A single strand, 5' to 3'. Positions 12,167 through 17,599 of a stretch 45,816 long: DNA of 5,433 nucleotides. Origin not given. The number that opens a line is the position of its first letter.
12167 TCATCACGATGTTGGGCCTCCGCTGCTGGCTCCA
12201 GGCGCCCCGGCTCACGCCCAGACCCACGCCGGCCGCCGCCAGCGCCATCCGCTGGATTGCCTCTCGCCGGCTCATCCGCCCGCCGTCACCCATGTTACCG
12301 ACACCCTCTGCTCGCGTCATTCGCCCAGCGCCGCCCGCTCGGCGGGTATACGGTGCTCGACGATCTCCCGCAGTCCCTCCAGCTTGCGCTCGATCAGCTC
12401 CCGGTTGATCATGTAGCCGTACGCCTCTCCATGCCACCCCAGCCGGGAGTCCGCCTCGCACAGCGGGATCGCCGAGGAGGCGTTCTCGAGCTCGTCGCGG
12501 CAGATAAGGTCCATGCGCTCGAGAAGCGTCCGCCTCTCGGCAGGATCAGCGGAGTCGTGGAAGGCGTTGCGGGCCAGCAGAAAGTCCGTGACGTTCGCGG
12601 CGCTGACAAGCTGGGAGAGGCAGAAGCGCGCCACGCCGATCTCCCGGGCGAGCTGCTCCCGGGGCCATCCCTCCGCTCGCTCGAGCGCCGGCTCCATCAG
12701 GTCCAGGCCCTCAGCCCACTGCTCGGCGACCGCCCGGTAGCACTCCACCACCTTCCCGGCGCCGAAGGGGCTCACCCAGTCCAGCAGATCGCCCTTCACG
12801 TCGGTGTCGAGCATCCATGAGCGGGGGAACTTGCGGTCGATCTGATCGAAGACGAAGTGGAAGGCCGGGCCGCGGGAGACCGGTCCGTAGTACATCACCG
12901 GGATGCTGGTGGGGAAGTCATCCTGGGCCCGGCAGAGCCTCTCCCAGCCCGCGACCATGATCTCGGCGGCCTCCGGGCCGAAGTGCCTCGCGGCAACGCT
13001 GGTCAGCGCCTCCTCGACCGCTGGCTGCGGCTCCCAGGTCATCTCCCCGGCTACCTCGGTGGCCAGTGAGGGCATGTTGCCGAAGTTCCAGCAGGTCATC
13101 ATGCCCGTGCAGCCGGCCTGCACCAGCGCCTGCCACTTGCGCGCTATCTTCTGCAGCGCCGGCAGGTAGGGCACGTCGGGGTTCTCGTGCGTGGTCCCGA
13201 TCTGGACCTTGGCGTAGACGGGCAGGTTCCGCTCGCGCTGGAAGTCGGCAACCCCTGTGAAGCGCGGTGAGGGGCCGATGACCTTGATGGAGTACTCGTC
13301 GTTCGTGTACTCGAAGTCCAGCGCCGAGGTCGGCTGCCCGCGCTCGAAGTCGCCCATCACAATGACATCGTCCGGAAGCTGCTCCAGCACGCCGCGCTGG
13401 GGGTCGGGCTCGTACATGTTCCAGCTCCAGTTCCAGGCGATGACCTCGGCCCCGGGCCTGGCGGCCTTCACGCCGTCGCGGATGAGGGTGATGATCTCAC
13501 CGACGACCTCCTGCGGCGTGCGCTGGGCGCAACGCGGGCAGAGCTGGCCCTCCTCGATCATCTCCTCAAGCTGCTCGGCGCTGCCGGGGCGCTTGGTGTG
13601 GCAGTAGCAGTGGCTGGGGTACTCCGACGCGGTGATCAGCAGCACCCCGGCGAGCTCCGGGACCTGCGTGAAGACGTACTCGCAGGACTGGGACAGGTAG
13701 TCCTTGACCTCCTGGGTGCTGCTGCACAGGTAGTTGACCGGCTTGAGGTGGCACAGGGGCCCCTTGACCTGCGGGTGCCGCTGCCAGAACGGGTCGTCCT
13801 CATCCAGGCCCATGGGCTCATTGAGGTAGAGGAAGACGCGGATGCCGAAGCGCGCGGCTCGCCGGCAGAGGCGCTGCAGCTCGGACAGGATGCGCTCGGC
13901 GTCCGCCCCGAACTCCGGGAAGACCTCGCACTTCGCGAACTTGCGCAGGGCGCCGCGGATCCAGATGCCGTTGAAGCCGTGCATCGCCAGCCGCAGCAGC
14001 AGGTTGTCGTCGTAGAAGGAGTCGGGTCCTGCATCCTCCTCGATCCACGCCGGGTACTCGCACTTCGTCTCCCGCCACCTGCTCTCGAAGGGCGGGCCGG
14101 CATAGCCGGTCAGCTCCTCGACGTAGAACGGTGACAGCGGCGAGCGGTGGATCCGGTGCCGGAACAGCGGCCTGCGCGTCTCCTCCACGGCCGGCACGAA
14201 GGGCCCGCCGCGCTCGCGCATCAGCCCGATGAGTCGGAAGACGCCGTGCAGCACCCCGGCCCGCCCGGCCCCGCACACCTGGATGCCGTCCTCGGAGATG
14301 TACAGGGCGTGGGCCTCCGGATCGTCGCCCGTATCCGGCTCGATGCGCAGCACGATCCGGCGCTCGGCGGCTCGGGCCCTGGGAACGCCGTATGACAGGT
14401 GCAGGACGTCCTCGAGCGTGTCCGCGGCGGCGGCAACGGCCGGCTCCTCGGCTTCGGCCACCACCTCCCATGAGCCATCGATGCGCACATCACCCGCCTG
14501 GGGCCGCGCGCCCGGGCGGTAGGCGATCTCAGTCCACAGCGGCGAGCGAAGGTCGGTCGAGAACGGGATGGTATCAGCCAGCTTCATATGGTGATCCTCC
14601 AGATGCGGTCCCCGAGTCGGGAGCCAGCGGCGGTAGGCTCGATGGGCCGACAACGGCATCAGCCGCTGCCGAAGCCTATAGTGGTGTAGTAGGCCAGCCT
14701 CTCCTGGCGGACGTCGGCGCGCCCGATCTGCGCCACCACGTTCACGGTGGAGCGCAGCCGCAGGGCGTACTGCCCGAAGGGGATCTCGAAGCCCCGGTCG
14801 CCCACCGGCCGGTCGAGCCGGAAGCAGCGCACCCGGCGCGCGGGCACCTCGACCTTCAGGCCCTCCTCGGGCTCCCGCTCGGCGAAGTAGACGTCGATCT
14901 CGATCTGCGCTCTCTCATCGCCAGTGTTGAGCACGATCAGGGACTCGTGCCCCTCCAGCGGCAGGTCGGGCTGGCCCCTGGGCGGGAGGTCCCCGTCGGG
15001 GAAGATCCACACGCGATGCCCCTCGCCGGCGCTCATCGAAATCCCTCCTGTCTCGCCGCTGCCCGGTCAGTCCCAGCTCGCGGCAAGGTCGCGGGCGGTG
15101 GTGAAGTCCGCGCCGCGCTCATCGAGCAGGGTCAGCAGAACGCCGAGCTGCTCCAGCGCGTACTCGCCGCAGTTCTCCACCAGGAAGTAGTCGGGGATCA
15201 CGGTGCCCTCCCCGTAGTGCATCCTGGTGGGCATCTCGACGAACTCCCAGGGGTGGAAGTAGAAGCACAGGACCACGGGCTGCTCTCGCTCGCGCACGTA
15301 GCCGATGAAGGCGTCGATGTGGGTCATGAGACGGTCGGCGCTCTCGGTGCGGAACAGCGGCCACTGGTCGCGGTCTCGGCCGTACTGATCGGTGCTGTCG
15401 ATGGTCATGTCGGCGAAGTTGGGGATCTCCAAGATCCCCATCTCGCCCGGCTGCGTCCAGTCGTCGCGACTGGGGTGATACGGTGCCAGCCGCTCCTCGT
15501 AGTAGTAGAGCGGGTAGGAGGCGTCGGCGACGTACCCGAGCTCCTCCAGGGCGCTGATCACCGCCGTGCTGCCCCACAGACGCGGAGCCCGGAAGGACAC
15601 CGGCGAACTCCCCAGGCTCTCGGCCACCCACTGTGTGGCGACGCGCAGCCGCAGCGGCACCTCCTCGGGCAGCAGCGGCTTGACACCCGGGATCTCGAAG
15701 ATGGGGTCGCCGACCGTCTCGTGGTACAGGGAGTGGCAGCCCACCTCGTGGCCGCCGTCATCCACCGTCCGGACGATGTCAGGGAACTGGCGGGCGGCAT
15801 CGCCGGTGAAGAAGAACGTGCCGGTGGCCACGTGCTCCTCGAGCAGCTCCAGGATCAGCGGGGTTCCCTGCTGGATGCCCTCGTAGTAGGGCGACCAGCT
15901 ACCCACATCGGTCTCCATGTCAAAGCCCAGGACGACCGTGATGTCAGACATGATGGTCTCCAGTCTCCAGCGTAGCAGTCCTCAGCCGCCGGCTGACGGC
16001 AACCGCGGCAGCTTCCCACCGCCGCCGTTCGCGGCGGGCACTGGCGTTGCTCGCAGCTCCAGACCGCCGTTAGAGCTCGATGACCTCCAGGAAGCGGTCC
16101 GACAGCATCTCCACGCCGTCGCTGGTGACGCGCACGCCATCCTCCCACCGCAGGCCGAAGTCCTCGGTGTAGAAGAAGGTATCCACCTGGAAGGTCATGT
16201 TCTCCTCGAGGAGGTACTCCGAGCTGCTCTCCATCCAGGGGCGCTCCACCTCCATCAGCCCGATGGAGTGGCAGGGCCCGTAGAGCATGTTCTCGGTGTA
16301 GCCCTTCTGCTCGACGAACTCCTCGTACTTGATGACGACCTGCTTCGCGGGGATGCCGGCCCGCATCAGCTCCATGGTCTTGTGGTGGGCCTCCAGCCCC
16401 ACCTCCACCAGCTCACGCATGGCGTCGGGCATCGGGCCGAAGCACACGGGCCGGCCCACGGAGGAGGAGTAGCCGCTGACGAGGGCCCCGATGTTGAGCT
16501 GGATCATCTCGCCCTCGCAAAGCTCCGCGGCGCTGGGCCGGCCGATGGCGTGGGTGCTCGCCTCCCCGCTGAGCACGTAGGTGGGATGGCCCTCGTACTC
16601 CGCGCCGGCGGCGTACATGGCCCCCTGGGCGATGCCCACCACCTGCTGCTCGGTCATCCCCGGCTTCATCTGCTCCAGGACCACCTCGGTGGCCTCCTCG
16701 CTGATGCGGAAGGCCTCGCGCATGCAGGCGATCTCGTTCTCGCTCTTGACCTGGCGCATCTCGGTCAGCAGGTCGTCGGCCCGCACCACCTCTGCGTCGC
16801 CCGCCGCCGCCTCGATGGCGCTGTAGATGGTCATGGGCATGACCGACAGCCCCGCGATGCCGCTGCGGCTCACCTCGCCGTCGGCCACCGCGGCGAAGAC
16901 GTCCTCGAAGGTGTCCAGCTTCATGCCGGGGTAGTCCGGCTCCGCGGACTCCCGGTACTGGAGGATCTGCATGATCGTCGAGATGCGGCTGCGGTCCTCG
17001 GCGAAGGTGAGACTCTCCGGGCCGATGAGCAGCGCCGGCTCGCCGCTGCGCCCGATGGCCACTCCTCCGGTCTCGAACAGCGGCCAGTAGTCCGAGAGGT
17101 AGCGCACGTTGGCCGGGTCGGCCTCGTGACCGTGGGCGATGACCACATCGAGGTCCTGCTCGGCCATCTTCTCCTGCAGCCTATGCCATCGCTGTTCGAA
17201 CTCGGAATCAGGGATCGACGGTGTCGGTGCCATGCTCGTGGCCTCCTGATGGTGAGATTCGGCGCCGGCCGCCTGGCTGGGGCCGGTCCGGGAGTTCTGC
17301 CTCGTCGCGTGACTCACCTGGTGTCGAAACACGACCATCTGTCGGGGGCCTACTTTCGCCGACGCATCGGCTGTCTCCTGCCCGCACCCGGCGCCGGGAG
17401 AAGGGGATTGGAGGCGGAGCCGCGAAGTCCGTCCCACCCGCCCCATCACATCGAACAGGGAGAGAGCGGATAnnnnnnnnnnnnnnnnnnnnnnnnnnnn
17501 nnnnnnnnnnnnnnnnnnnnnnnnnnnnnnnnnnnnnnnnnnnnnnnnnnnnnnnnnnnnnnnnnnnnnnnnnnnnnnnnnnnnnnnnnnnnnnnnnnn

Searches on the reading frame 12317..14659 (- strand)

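Call 3: search_protein_families(library=pfam, proteins=[window:12317-14659:-])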
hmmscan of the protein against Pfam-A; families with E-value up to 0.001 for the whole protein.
window:12317-14659:- (780 aa): 1 family
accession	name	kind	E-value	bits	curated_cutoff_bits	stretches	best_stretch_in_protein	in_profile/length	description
PF02838.20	Glyco_hydro_20b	-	1.4e-07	32.8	26.1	1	52-158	12-119/124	Glycosyl hydrolase family 20, domain 2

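Call 4: search_protein_families(library=ncbifam, proteins=[window:12317-14659:-])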
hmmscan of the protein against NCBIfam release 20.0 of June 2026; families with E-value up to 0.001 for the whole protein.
window:12317-14659:- (780 aa): 0 families

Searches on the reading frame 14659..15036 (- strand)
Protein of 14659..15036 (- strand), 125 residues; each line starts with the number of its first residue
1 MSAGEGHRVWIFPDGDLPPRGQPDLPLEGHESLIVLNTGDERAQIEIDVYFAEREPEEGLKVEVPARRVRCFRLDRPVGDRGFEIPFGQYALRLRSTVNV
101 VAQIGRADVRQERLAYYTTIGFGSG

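Call 10: search_protein_families(library=pfam, proteins=[window:14659-15036:-], max_evalue=0.01)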
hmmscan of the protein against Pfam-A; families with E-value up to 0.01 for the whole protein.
window:14659-15036:- (125 aa): 1 family
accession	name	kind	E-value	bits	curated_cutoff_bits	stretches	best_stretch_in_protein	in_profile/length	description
PF07100.16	ASRT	-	2.1e-30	105.6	25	1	6-122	2-118/119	Anabaena sensory rhodopsin transducer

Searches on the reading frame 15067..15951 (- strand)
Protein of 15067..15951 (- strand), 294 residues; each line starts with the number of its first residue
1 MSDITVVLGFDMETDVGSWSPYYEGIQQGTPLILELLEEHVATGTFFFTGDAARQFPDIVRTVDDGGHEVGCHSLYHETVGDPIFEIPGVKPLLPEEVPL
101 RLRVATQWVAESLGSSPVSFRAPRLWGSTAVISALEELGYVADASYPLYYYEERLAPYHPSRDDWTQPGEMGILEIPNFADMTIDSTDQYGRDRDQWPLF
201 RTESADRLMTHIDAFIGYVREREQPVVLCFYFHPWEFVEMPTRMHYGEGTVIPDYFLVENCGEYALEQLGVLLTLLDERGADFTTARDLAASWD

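Call 3: search_protein_families(library=pfam, proteins=[window:15067-15951:-])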
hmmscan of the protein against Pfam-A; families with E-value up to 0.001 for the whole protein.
window:15067-15951:- (294 aa): 1 family
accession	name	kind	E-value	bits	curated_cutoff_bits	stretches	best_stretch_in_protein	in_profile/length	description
PF01522.26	Polysacc_deac_1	-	3.3e-14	53.3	23.1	1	6-141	9-122/124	Polysaccharide deacetylase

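Call 4: search_protein_families(library=ncbifam, proteins=[window:15067-15951:-])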
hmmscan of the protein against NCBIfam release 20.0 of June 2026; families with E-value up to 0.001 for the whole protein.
window:15067-15951:- (294 aa): 7 families
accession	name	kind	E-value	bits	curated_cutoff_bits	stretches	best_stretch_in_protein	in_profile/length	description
TIGR03006.1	pepcterm_polyde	equivalog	3.7e-14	52.5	276.2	1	7-241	13-230/272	XrtA system polysaccharide deacetylase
TIGR04243.1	nodulat_NodB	equivalog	6.6e-10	38.8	240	1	30-79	17-66/197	chitooligosaccharide deacetylase NodB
TIGR02764.1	spore_ybaN_pdaB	equivalog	1.2e-09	38.2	237.4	1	29-141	20-122/191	polysaccharide deacetylase family sporulation protein PdaB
NF045821.1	PgAcgDacpgdA1_Bac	equivalog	8.5e-08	31.4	400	1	30-78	103-151/282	peptidoglycan-N-acetylglucosamine deacetylase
TIGR02884.1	spore_pdaA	equivalog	1.5e-07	31.4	298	1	24-80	45-102/224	delta-lactam-biosynthetic de-N-acetylase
NF045822.1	PgAcgDacpgdA2_Bac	equivalog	5.7e-07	29.1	400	1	25-78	79-132/274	peptidoglycan-N-acetylglucosamine deacetylase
TIGR02873.1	spore_ylxY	hypoth_equivalog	3.4e-05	23.2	391.5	1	31-78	101-148/268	probable sporulation protein, polysaccharide deacetylase family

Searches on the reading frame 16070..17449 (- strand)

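Call 3: search_protein_families(library=pfam, proteins=[window:16070-17449:-])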
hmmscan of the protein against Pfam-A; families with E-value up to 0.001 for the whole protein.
window:16070-17449:- (459 aa): 2 families
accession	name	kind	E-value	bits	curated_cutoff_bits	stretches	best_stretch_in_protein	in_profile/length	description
PF00557.29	Peptidase_M24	-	2e-36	126.2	23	1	241-442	1-207/208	Metallopeptidase family M24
PF01321.24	Creatinase_N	-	6.3e-10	40.1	22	1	87-234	1-128/128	Creatinase/Prolidase N-terminal domain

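Call 4: search_protein_families(library=ncbifam, proteins=[window:16070-17449:-])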
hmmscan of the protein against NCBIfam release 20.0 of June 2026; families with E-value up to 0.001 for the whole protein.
window:16070-17449:- (459 aa): 13 families
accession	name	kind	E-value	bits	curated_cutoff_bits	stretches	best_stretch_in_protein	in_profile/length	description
NF040821.1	dipep_PepQ_Arch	equivalog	2.7e-30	105.6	630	1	173-450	65-339/346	Xaa-Pro dipeptidase PepQ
NF007310.0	PRK09795.1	equivalog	6.3e-21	74.6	393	1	229-449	122-348/361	aminopeptidase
NF038259.1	ectoine_DoeA_2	exception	5e-19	68.3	575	1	79-448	9-375/386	ectoine hydrolase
TIGR02993.1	ectoine_eutD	equivalog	4.2e-17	62.3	613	1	82-451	9-382/391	ectoine hydrolase DoeA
NF008131.0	PRK10879.1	equivalog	1.9e-15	56.6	465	1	226-371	165-311/438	Xaa-Pro aminopeptidase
TIGR00500.1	met_pdase_I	equivalog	2.7e-12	46.7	171.35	1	234-424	3-201/247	type I methionyl aminopeptidase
NF011173.0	PRK14575.1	equivalog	5.6e-12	45.3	850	1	198-451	141-397/406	putative peptidase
NF011720.0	PRK15173.1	subfamily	5.8e-12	45.3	420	1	198-451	78-334/343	peptidase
NF043017.1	DimsulpropLyDddP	equivalog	3.8e-10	39.2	600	1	218-450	189-434/443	dimethylsulfonioproprionate lyase DddP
NF008970.0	PRK12318.1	equivalog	1.5e-07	31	267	1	234-423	43-241/291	methionyl aminopeptidase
NF011174.0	PRK14576.1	subfamily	1.5e-06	27.3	487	1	182-451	124-396/405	putative endopeptidase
NF009533.0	PRK12897.1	equivalog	0.00029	20.3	488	1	231-388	1-163/248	type I methionyl aminopeptidase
TIGR00501.1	met_pdase_II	equivalog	0.00099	18.7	222.65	0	246-384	11-146/295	type II methionyl aminopeptidase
